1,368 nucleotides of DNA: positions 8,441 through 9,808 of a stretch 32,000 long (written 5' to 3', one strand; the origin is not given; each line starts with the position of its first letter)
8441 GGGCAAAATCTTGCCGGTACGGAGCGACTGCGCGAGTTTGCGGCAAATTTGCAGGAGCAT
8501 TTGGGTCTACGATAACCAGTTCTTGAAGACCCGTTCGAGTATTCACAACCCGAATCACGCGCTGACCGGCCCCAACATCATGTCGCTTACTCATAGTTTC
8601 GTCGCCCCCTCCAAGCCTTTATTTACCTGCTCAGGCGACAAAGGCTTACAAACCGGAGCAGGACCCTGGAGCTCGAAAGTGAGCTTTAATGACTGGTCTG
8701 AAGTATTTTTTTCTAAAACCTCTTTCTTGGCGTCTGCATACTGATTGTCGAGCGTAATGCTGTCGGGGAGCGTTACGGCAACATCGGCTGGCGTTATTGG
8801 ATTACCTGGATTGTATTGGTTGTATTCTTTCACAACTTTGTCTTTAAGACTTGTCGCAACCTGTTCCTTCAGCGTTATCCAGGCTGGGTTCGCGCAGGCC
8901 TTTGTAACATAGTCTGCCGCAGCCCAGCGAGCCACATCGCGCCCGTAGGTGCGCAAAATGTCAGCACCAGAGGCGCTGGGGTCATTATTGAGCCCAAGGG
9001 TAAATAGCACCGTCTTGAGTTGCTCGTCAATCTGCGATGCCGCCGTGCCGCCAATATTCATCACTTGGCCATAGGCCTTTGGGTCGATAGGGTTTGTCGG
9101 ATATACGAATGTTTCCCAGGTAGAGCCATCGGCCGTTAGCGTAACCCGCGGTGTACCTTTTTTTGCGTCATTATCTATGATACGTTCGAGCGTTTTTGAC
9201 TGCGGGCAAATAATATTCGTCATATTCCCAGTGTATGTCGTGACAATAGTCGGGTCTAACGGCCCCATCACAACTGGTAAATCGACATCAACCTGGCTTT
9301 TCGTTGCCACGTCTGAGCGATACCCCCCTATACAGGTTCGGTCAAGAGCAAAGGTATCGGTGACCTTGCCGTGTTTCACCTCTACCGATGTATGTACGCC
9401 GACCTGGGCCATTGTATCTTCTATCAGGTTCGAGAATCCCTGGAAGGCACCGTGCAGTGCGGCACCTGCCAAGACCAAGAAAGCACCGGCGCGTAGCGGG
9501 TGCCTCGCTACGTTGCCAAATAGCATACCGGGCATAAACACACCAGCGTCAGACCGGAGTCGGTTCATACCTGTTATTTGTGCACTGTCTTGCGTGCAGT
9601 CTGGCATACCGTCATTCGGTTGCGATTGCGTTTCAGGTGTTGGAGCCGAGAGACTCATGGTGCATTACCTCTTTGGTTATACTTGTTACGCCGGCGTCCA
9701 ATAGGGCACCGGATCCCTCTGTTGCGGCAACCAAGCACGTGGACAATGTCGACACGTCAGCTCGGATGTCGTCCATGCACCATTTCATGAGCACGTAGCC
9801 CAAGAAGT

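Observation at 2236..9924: Translationally coupled envelope operon: four unrecognisable proteins feeding into two cell-wall hydrolases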

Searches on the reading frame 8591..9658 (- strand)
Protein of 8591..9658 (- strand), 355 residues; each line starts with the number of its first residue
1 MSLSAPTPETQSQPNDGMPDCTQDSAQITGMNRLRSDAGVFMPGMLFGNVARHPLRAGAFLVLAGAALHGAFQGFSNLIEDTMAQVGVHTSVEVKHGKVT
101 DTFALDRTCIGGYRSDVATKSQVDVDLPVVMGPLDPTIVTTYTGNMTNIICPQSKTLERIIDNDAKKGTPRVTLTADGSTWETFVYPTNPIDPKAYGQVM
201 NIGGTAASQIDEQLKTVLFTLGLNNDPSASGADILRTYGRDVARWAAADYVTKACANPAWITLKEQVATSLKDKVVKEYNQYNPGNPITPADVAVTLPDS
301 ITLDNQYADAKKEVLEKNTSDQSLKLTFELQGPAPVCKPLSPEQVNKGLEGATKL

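Call 4: search_protein_families(library=pfam, proteins=[window:8591-9658:-], max_evalue=0.1)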
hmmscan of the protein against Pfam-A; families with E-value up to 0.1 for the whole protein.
window:8591-9658:- (355 aa): 0 families

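Call 5: search_protein_families(library=ncbifam, proteins=[window:8591-9658:-], max_evalue=0.1)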
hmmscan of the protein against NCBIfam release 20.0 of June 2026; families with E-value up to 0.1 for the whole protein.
window:8591-9658:- (355 aa): 0 families

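Call 11: search_protein_families(library=phrogs, proteins=[window:8591-9658:-], max_evalue=0.1)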
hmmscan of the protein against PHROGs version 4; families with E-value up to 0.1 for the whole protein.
window:8591-9658:- (355 aa): 0 families

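Call 12: find_homologous_proteins(query=window:8591-9658:-)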
Query window:8591-9658:- (355 aa): 3 proteins with E <= 0.001 among 5299 candidates.
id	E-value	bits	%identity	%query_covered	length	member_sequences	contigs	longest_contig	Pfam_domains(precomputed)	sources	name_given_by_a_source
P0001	3.6e-230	781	97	100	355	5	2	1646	-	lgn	-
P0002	4.0e-159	547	72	100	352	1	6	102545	-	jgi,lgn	jgi:hypothetical protein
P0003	5.3e-91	323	51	90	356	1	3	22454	-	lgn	-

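Call 13: find_encoding_contigs(protein=P0002, flank=10000, max_places=4)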
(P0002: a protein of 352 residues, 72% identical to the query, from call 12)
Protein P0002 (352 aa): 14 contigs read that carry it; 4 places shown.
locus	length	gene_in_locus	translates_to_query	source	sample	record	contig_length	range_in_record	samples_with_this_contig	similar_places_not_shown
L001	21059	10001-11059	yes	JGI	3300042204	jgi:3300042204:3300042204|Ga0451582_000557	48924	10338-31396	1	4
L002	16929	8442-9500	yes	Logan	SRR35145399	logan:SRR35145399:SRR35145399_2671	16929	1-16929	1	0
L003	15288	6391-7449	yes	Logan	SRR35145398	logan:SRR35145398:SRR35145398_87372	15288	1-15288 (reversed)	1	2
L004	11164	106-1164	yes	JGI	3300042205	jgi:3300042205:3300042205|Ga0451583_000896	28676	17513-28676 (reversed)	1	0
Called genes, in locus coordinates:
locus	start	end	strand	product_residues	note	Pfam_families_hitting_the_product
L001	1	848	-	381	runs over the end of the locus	PF22660:RS_preATP-grasp-like, PF02222:ATP-grasp, PF17769:PurK_C, PF21244:PurT_C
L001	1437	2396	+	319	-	PF01259:SAICAR_synt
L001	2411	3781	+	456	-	PF00206:Lyase_1, PF08328:ASL_C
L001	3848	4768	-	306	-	PF02467:Whib (weak)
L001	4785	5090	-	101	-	-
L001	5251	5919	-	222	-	-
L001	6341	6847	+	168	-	-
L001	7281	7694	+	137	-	-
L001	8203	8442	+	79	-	-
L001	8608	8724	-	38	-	-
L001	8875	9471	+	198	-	-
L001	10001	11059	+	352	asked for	-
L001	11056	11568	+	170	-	-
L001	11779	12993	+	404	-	-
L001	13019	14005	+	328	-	-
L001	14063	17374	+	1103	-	PF01464:SLT, PF13529:Peptidase_C39_2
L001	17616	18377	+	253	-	PF13539:Peptidase_M15_4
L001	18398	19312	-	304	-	PF00892:EamA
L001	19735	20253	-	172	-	PF01471:PG_binding_1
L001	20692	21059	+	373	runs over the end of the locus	-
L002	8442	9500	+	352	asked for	-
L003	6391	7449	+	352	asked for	-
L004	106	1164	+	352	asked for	-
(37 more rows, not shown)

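Call 14: find_encoding_contigs(protein=P0003, flank=10000, max_places=3)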
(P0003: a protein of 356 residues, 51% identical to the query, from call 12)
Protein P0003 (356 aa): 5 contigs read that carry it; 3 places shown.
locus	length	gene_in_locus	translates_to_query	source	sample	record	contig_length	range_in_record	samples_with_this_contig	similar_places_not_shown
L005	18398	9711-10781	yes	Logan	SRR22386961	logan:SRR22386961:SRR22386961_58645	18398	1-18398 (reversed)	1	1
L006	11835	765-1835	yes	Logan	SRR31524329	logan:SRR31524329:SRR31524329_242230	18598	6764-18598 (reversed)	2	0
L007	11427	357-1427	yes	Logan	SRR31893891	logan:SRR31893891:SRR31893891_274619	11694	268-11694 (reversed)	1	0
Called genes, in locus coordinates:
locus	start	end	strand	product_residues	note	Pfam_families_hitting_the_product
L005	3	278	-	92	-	?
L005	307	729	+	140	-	-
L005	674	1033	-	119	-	-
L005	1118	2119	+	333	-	-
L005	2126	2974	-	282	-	PF02467:Whib (faint)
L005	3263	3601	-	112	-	-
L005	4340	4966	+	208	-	-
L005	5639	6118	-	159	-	-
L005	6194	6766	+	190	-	-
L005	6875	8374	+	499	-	PF01522:Polysacc_deac_1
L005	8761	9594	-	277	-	-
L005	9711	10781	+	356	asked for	-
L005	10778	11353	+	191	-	-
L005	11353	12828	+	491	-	-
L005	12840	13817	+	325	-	-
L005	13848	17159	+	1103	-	PF18013:Phage_lysozyme2, PF13529:Peptidase_C39_2 (faint)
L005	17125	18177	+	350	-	PF13539:Peptidase_M15_4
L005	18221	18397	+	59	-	?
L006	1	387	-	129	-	?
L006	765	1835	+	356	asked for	-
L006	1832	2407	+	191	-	-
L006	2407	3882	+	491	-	-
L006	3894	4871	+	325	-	-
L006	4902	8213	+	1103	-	PF18013:Phage_lysozyme2, PF13529:Peptidase_C39_2 (faint)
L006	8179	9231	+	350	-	PF13539:Peptidase_M15_4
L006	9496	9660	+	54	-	-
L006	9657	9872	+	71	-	-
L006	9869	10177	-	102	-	PF12844:HTH_19, PF13560:HTH_31, PF01381:HTH_3, PF13443:HTH_26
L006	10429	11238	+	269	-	PF00078:RVT_1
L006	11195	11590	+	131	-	-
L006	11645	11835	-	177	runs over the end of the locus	PF22296:bAvd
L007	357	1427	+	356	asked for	-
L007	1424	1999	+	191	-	-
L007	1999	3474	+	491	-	-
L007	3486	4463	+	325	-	-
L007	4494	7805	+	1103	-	PF18013:Phage_lysozyme2, PF13529:Peptidase_C39_2 (faint)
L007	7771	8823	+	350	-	PF13539:Peptidase_M15_4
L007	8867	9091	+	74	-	-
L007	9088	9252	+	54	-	-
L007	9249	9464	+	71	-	-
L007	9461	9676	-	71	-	PF13560:HTH_31, PF12844:HTH_19, PF01381:HTH_3, PF13443:HTH_26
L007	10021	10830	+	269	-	PF00078:RVT_1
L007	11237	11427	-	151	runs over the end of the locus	?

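Call 19: find_related_loci(query=A1, collection=genome_contigs, flank=10000)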
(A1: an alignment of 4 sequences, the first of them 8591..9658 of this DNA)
Query A1 (355 aa) in genome_contigs; peptide patterns used: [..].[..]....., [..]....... (x = any residue, [..] = any of these).
110 stretches matched a pattern, but none encodes a relative of the query by tblastn (E <= 1e-3).

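Call 30: search_protein_representatives(alignment_id=A1)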
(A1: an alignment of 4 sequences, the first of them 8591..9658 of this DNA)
Query: 4 sequences, 355 profile positions. Proteins with E-value up to 0.001 (for the whole library): 39; up to 1e-10: 20; up to 1e-30: 4. The best 39 are listed.
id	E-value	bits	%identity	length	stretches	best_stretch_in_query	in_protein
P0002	1.9e-199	678.2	-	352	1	1-355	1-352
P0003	9.8e-188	639.7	-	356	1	4-355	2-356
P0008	3.6e-42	160.9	-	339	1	63-347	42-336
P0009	6.0e-31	123.9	-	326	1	79-346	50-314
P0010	2.2e-25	105.7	-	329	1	62-342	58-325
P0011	6.6e-22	94.2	-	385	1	44-347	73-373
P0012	1.1e-20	90.2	-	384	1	52-324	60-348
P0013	1.3e-16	76.8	-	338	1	78-352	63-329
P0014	1.4e-16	76.7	-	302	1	49-319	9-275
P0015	1.5e-16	76.6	-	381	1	73-315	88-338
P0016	1.1e-15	73.7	-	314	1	72-310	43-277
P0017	1.3e-15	73.5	-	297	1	90-314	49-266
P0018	1.5e-15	73.2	-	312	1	60-318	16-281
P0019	2.3e-14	69.4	-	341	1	59-329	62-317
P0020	3.7e-14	68.7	-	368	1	41-332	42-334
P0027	5.8e-09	51.6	-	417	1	22-332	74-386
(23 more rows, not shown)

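Call 32: find_encoding_contigs(protein=P0008, flank=10000, max_places=3)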
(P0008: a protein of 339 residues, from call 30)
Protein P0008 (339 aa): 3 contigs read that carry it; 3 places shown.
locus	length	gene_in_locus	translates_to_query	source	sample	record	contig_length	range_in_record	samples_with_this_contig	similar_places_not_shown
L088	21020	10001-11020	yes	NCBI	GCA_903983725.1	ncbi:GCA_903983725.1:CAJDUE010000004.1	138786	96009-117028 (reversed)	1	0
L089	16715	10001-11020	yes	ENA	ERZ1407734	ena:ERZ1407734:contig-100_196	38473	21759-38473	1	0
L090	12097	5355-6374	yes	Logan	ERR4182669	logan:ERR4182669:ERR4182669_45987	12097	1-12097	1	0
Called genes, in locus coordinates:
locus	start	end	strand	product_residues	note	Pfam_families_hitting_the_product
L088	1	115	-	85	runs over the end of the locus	PF00581:Rhodanese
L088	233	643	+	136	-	PF01475:FUR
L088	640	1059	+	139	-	PF00581:Rhodanese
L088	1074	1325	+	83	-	PF00462:Glutaredoxin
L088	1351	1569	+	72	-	PF11127:YgaP-like_TM (weak)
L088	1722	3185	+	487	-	PF01566:Nramp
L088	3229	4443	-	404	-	PF12704:MacB_PCD, PF02687:FtsX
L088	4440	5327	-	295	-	PF02463:SMC_N (faint), PF00005:ABC_tran, PF13304:AAA_21 (weak)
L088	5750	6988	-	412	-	-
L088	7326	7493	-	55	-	-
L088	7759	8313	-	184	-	-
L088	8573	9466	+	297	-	-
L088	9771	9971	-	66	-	-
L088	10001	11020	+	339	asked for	-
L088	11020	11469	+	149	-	-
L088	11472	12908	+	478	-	-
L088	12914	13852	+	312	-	-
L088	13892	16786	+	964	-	-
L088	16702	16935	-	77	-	-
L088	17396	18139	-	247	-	PF00696:AA_kinase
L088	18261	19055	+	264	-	PF03372:Exo_endo_phos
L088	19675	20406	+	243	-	PF00702:Hydrolase, PF08282:Hydrolase_3 (faint), PF12710:HAD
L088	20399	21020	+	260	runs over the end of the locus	-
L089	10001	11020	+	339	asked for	-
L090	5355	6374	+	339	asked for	-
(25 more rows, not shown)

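Call 36: find_encoding_contigs(protein=P0012, flank=10000, max_places=2)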
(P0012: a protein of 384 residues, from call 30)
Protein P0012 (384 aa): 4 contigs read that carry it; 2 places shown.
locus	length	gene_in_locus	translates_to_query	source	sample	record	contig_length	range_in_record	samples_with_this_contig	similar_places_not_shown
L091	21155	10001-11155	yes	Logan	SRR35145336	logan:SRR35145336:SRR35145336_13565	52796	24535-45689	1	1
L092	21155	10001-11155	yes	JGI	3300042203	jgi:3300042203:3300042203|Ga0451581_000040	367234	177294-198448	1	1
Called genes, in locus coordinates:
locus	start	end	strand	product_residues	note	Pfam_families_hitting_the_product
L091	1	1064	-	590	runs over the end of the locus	PF00664:ABC_membrane, PF02463:SMC_N, PF00005:ABC_tran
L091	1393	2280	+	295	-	PF17773:UPF0176_N, PF00581:Rhodanese, PF12368:Rhodanese_C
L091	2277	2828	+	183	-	PF00300:His_Phos_1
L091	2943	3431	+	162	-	PF00293:NUDIX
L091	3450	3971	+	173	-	PF00293:NUDIX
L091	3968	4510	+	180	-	PF01327:Pep_deformylase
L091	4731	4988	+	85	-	PF08327:AHSA1 (weak)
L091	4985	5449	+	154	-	PF06983:3-dmu-9_3-mt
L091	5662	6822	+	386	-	PF07690:MFS_1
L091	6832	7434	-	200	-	PF00730:HhH-GPD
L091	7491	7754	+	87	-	PF12674:Zn_ribbon_2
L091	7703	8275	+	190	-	PF08002:DUF1697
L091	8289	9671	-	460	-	-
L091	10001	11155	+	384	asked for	-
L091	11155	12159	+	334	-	-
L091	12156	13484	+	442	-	-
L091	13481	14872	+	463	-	-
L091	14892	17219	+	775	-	PF18013:Phage_lysozyme2, PF02557:VanY (weak)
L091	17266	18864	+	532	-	PF27096:UvrC_M, PF02151:UVR, PF08459:UvrC_RNaseH_dom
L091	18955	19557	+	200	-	PF04307:YdjM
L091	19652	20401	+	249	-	-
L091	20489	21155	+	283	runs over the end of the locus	PF04228:Zn_peptidase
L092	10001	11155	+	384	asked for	-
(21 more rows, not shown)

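Call 37: find_encoding_contigs(protein=P0017, flank=10000, max_places=2)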
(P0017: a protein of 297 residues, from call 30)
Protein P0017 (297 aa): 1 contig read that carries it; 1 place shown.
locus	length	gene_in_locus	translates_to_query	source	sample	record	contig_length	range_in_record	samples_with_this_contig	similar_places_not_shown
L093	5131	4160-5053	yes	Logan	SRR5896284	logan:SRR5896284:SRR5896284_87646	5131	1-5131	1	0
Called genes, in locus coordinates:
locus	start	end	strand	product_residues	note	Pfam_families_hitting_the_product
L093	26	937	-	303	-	PF00551:Formyl_trans_N, PF02911:Formyl_trans_C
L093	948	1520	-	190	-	PF01327:Pep_deformylase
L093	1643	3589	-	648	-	PF17764:PriA_3primeBD, PF00270:DEAD, PF04851:ResIII, PF18319:Zn_ribbon_PriA, PF00271:Helicase_C (weak), PF18074:PriA_C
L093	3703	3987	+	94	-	-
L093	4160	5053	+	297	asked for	-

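Call 40: predict_structure(alignment_id=A2)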
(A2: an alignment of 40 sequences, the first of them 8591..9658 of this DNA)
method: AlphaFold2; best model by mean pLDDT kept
length: 355 residues; sequences in the alignment: 40
mean_pLDDT: 75.5   pTM: 0.69
mean pLDDT of the five models: 75.5, 74.4, 73.7, 71.0, 67.1
residues with pLDDT >= 90: 141; 70-90: 93; 50-70: 52; < 50: 69
segments of 3 or more residues with pLDDT < 50: 1-50, 56-61, 63-66, 351-355
pLDDT, mean of each block of 10 residues (from residue 1): 39 40 37 32 41 48 48 60 75 94 87 96 84 81 97 83 92 87 94 90 62 73 72 85 93 96 93 95 95 95 89 72 70 92 74 37
secondary structure, 60 per line:
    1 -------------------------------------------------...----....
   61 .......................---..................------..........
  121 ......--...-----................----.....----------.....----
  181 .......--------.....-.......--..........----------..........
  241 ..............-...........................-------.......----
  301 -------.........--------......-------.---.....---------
elements in order: H57-83 E87-104 E111-126 E137-152 E157-161 E172-176 E181-187 E196-200 H202-208 H211-220 H231-254 H256-282 E293-296 H308-316 E325-330 H342-346

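Call 43: fold_search(model_id=the predicted structure, library=pdb)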
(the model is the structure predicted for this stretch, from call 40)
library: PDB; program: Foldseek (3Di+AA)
matches with E <= 10: 831; with E <= 0.001: 0
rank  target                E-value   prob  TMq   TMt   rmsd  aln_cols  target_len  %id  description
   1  5i7l_B                1.5e-02  0.23  0.13  0.20  11.8       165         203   10  Crystal Structure of SPLUNC1 Disulfide Mutant M2 (A48C, V253C) (released 2016-05-18)
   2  6baq_G                1.7e-02  0.35  0.15  0.23  10.1       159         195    9  Mus musculus BPIFA1 (released 2018-05-09)
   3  4m4d_A                2.0e-02  0.44  0.18  0.14  11.1       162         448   13  Crystal structure of lipopolysaccharide binding protein (released 2013-10-30)
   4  2rck_B                2.1e-02  0.82  0.22  0.32   7.8       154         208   10  Crystal structure of juvenile hormone binding protein from Galleria mellonella hemolymph (released 2008-03-04)
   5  6baq_F                2.9e-02  0.38  0.15  0.22  10.1       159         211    9  Mus musculus BPIFA1 (released 2018-05-09)
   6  5i7j_A                3.2e-02  0.23  0.14  0.23  11.3       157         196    8  Crystal Structure of Human SPLUNC1 Disulfide Mutant M3 (I76C, V214C) (released 2016-05-18)
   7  6baq_A                3.4e-02  0.35  0.15  0.24  10.1       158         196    9  Mus musculus BPIFA1 (released 2018-05-09)
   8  6baq_H                3.4e-02  0.23  0.15  0.24  13.5       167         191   11  Mus musculus BPIFA1 (released 2018-05-09)
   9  6baq_B                3.9e-02  0.41  0.16  0.26   9.8       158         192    9  Mus musculus BPIFA1 (released 2018-05-09)
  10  6baq_C                4.1e-02  0.35  0.15  0.25   8.4       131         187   11  Mus musculus BPIFA1 (released 2018-05-09)
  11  6baq_E                4.4e-02  0.28  0.16  0.24  10.0       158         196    9  Mus musculus BPIFA1 (released 2018-05-09)
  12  5ouh_A                4.4e-02  0.08  0.08  0.12  18.9       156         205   10  Humanized alpha-AChBP (acetylcholine binding protein) in complex with lobeline. (released 2017-11-29)
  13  5i7k_B                4.7e-02  0.20  0.14  0.22  11.7       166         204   11  Crystal Structure of Human SPLUNC1 Dolphin Mutant D1 (G58A, S61A, G62E, G63D, G66D, I67T) (released 2016-05-18)
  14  5i7j_B                5.0e-02  0.30  0.16  0.25  11.6       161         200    9  Crystal Structure of Human SPLUNC1 Disulfide Mutant M3 (I76C, V214C) (released 2016-05-18)
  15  2rck_A                6.0e-02  0.60  0.21  0.30   8.1       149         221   10  Crystal structure of juvenile hormone binding protein from Galleria mellonella hemolymph (released 2008-03-04)
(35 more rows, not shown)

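Call 47: find_encoding_contigs(protein=P0011, flank=10000, max_places=1)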
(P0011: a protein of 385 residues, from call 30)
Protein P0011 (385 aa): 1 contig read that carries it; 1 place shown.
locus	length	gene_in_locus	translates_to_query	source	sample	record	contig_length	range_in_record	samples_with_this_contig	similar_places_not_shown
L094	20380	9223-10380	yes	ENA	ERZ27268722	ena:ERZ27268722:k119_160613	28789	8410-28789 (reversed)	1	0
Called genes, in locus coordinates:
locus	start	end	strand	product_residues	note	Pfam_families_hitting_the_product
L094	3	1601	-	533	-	?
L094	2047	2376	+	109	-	PF09966:DUF2200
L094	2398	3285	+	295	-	PF17773:UPF0176_N, PF00581:Rhodanese, PF12368:Rhodanese_C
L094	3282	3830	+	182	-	PF00300:His_Phos_1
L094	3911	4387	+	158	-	PF00293:NUDIX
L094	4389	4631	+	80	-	PF00293:NUDIX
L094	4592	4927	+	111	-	-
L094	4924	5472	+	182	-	PF01327:Pep_deformylase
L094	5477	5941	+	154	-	PF06983:3-dmu-9_3-mt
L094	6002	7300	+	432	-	PF07690:MFS_1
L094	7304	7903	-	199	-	PF00730:HhH-GPD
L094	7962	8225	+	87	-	PF12674:Zn_ribbon_2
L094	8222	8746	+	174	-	PF08002:DUF1697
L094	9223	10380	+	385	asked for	-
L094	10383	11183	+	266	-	-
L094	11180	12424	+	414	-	-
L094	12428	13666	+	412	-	-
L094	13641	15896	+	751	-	PF18013:Phage_lysozyme2, PF02557:VanY (weak)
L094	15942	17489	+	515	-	PF27096:UvrC_M, PF02151:UVR, PF08459:UvrC_RNaseH_dom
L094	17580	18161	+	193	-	PF04307:YdjM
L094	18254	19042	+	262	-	-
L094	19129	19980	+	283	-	PF04228:Zn_peptidase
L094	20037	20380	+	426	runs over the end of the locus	PF08245:Mur_ligase_M, PF27239:FOL3_C, PF02875:Mur_ligase_C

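Call 48: find_encoding_contigs(protein=P0015, flank=10000, max_places=1)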
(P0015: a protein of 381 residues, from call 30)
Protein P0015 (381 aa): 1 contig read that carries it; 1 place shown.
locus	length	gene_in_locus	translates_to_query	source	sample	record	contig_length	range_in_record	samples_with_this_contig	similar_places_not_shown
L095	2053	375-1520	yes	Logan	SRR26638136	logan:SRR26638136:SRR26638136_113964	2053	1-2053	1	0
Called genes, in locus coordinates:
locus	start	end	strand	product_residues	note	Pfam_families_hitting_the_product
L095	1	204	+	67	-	?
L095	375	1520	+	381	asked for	-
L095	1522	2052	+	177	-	?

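Call 49: find_encoding_contigs(protein=P0020, flank=10000, max_places=1)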
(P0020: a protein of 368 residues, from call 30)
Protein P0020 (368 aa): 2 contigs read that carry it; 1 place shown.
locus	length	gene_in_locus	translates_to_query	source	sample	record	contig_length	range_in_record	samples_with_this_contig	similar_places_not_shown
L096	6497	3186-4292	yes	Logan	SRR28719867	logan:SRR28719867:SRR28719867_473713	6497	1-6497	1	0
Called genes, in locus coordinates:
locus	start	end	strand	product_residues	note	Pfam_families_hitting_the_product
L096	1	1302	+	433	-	?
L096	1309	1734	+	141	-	PF02823:ATP-synt_DE_N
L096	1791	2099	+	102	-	-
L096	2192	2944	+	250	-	-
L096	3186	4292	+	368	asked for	-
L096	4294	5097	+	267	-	-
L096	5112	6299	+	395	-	-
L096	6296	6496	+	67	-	?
